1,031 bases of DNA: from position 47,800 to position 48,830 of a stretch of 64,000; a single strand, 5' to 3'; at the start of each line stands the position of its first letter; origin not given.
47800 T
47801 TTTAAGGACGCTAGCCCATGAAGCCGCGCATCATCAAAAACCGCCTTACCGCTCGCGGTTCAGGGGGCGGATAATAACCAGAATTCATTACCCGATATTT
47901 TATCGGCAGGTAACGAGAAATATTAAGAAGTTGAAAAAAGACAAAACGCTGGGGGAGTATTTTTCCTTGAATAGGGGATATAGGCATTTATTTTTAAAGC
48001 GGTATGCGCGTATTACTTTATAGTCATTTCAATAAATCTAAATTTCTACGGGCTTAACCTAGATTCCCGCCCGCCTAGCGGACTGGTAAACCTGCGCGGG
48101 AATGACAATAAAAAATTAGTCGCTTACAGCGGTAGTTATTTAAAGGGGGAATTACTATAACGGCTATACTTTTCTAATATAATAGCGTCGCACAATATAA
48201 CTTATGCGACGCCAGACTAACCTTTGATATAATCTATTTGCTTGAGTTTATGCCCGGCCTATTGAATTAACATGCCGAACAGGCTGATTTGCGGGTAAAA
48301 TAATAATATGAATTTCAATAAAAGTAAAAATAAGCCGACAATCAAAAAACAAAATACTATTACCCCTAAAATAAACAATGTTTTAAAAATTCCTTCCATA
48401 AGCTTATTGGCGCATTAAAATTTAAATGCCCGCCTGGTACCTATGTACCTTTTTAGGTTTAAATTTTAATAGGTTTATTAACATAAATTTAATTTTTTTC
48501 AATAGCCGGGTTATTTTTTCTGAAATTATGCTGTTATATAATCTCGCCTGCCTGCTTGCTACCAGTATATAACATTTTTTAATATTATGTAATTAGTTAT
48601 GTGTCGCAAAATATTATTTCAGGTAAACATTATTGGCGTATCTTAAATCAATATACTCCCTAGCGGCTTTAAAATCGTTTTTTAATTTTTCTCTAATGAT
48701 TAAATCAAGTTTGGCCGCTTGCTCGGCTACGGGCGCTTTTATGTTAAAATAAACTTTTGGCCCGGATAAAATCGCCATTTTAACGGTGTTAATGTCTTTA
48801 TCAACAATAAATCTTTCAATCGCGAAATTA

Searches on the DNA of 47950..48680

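Call 64: search_rna_families(source=window, start=47950, end=48680, threshold=evalue, max_evalue=1)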
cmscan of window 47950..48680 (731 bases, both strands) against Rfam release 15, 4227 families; matches with E-value up to 1: 0.
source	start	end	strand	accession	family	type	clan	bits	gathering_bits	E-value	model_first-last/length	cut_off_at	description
